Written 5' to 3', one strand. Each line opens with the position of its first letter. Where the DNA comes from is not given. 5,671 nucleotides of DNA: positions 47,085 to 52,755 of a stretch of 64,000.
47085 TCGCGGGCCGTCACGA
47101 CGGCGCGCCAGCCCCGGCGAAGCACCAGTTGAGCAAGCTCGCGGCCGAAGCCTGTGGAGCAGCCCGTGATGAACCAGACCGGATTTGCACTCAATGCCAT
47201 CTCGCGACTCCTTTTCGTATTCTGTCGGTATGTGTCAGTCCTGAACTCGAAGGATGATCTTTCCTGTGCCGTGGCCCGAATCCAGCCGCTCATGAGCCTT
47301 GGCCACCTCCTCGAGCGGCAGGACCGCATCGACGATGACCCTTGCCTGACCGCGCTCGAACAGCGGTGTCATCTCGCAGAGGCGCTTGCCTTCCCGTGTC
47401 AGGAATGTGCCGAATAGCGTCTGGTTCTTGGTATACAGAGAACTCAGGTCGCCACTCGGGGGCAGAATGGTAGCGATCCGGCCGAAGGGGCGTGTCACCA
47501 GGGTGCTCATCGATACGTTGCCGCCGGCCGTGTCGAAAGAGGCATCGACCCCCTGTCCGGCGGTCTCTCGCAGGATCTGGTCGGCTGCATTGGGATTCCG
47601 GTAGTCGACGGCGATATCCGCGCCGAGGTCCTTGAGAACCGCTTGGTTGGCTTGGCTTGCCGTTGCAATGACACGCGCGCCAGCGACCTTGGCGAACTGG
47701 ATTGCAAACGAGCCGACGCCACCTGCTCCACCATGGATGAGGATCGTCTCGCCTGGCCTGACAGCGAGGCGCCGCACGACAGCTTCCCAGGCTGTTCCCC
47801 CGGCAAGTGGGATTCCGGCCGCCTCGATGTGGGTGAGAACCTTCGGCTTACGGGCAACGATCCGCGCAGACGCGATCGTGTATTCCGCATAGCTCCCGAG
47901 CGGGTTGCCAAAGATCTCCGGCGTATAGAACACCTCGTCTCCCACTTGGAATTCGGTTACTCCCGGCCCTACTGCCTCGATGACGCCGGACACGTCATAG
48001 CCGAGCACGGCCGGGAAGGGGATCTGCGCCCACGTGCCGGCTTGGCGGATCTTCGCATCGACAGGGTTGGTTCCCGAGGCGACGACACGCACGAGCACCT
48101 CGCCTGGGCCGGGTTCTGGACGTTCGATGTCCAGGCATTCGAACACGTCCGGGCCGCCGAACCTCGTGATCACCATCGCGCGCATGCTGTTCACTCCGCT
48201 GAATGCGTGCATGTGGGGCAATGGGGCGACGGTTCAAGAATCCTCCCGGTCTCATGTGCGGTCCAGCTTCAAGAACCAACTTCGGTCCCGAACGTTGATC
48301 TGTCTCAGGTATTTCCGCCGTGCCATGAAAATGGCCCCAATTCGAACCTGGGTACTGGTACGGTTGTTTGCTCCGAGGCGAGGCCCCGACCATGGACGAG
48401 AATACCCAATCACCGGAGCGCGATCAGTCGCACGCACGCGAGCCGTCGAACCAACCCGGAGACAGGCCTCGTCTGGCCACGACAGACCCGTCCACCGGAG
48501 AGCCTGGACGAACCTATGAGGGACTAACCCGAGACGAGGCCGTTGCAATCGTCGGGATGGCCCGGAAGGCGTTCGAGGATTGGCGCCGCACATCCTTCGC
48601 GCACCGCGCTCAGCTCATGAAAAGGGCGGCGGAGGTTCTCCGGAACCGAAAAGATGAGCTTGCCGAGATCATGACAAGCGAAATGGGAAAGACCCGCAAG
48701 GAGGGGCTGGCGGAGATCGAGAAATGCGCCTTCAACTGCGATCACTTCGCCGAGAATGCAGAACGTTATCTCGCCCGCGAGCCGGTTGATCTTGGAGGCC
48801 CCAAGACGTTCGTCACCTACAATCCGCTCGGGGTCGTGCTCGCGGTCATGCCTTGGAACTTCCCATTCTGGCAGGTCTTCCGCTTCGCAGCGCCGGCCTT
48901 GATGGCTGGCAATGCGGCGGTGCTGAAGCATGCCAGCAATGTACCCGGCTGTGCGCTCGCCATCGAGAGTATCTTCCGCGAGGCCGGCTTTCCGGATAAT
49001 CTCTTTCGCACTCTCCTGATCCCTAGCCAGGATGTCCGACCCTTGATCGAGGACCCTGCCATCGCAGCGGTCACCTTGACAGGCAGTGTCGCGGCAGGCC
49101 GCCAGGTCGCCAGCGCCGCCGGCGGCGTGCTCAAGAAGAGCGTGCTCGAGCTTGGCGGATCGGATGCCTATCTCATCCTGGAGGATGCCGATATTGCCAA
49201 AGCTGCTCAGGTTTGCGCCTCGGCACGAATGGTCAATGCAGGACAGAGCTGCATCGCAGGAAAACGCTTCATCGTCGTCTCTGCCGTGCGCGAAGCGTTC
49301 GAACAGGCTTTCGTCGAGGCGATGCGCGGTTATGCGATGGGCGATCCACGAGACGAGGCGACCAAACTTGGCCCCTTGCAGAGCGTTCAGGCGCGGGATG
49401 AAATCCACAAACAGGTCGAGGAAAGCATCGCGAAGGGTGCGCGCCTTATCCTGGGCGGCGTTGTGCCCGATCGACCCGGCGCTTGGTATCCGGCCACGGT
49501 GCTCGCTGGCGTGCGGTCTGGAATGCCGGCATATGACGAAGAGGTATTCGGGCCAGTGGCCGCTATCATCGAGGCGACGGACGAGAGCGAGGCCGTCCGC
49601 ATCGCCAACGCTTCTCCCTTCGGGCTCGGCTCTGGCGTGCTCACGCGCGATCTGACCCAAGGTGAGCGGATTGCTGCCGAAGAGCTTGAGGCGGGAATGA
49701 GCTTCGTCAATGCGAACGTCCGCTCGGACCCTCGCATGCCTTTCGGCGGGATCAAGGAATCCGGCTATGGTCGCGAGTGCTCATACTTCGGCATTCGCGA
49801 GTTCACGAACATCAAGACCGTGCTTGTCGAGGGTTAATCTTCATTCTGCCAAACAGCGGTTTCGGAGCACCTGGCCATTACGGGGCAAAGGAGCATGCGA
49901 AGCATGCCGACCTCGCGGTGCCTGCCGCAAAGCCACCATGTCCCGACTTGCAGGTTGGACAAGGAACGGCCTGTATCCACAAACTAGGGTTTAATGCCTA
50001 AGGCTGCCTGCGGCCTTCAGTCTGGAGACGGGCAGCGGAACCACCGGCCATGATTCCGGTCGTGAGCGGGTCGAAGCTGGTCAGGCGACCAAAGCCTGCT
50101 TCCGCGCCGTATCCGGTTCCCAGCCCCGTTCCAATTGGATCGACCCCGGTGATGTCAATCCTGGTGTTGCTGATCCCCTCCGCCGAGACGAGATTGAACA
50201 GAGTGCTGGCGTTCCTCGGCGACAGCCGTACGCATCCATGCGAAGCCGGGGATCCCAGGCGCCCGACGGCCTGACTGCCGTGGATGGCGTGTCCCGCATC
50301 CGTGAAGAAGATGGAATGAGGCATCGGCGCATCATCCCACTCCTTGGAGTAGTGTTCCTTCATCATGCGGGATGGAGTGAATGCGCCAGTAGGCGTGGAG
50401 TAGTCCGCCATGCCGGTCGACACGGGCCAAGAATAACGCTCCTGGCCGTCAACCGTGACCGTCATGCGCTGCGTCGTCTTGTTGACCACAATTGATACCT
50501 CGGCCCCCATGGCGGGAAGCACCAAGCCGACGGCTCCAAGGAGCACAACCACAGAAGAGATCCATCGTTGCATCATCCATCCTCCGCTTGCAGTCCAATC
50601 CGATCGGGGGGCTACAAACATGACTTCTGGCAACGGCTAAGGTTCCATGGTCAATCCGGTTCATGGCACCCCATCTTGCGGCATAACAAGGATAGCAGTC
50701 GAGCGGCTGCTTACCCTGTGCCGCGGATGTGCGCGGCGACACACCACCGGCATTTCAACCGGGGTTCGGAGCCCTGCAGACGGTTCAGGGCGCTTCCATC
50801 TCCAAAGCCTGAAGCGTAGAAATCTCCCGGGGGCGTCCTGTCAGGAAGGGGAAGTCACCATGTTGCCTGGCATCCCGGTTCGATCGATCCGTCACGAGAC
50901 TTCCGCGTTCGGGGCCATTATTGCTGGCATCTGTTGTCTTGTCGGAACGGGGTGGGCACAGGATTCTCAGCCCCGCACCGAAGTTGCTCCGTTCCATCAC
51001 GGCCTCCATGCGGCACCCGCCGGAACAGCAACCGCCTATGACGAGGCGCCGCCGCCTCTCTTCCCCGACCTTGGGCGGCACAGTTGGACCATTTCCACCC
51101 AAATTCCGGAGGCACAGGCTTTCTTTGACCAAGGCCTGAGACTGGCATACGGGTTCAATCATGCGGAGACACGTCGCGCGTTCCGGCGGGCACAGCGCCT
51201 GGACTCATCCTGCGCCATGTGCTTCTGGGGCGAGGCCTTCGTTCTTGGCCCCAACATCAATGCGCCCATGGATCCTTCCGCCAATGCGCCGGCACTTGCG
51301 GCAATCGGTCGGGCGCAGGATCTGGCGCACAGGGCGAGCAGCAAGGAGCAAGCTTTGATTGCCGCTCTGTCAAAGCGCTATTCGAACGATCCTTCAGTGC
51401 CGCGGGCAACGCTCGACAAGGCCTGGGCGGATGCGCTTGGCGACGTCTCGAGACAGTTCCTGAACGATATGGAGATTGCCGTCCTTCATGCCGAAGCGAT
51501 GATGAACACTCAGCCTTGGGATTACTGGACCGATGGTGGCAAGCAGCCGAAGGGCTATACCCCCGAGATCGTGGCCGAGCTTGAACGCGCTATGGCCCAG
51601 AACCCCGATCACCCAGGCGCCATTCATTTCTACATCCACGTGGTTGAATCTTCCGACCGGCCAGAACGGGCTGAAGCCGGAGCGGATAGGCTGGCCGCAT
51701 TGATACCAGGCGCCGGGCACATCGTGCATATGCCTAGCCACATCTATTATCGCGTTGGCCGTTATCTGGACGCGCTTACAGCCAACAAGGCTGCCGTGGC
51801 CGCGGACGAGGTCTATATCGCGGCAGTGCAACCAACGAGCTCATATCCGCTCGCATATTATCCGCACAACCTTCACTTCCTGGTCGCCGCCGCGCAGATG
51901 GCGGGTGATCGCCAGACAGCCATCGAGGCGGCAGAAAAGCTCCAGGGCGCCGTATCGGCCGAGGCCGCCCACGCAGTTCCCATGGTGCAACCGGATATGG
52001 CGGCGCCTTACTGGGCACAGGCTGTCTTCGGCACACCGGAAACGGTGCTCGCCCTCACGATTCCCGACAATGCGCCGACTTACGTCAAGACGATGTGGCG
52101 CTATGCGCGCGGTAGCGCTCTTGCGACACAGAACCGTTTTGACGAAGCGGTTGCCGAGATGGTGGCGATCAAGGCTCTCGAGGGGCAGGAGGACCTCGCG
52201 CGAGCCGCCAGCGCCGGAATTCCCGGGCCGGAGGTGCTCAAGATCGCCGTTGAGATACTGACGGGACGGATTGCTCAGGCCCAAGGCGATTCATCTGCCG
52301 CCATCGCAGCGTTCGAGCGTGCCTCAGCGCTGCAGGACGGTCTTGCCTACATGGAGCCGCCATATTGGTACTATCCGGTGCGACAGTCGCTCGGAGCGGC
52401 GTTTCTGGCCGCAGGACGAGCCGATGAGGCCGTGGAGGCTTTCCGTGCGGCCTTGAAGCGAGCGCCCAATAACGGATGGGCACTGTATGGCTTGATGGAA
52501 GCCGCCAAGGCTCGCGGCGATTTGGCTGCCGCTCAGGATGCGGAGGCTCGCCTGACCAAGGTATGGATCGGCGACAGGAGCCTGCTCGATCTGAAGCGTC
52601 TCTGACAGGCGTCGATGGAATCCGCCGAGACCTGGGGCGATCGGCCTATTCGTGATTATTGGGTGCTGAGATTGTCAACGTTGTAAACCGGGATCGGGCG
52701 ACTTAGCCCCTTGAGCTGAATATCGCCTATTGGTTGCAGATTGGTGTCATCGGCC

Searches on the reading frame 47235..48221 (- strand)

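Call 29: search_protein_families(library=pfam, proteins=[window:47235-48221:-], max_evalue=0.00001)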
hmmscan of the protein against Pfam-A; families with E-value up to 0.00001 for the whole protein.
window:47235-48221:- (328 aa): 3 families
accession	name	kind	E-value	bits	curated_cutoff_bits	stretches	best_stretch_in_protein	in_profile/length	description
PF13602.12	ADH_zinc_N_2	-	2.1e-21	77.7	27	1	199-324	1-134/134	Zinc-binding dehydrogenase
PF08240.17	ADH_N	-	5.3e-20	72.1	23.5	1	38-126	1-103/104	Alcohol dehydrogenase GroES-like domain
PF00107.32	ADH_zinc_N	-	2.4e-19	70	31.8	1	168-276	1-116/129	Zinc-binding dehydrogenase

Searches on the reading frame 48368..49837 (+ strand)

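Call 29: search_protein_families(library=pfam, proteins=[window:48368-49837:+], max_evalue=0.00001)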
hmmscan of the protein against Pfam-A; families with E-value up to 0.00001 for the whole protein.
window:48368-49837:+ (489 aa): 1 family
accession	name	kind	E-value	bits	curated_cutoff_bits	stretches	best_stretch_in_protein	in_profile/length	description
PF00171.27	Aldedh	-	3e-133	445.2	23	1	34-485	7-461/461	Aldehyde dehydrogenase family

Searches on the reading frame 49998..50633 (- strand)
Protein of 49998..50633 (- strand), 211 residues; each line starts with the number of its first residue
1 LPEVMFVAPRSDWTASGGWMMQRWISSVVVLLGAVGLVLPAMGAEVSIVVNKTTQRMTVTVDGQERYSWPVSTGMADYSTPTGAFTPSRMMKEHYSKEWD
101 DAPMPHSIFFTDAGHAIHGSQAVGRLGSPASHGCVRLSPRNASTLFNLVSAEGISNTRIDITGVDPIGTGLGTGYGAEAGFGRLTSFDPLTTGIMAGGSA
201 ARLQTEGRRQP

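Call 29: search_protein_families(library=pfam, proteins=[window:49998-50633:-], max_evalue=0.00001)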
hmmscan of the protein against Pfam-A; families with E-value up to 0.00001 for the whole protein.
window:49998-50633:- (211 aa): 1 family
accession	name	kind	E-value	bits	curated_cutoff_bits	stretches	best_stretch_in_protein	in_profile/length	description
PF03734.19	YkuD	-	2.3e-21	77.3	23.4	1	47-150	3-139/146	L,D-transpeptidase catalytic domain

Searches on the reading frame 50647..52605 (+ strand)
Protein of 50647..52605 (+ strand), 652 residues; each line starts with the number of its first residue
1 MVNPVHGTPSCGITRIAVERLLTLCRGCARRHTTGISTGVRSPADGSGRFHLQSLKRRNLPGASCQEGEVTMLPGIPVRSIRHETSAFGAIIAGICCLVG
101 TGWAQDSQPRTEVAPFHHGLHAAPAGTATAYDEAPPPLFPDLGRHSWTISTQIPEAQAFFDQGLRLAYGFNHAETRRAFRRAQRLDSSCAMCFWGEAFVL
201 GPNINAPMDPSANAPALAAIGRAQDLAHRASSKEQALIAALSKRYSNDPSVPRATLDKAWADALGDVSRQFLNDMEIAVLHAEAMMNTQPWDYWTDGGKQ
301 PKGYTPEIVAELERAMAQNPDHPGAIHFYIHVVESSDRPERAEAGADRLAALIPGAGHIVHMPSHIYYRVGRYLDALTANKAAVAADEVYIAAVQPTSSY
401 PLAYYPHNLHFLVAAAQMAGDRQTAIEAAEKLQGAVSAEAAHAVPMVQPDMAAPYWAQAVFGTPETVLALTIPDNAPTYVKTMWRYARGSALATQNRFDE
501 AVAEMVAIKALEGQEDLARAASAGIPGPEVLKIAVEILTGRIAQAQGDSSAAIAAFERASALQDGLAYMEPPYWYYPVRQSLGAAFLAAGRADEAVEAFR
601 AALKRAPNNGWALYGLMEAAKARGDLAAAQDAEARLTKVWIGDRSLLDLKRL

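Call 29: search_protein_families(library=pfam, proteins=[window:50647-52605:+], max_evalue=0.00001)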
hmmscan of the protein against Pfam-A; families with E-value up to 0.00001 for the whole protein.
window:50647-52605:+ (652 aa): 4 families
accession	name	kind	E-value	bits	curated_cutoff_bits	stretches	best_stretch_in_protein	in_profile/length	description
PF14559.12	TPR_19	-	1.2e-08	35.6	25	1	587-631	2-46/68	Tetratricopeptide repeat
PF00515.34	TPR_1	-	1.2e-08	34.8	27.8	0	582-609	7-34/34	Tetratricopeptide repeat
PF07719.23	TPR_2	-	2.6e-07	30.7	27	0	582-609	7-34/34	Tetratricopeptide repeat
PF13181.12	TPR_8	-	3.3e-06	27.3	25.7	0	580-609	5-34/34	Tetratricopeptide repeat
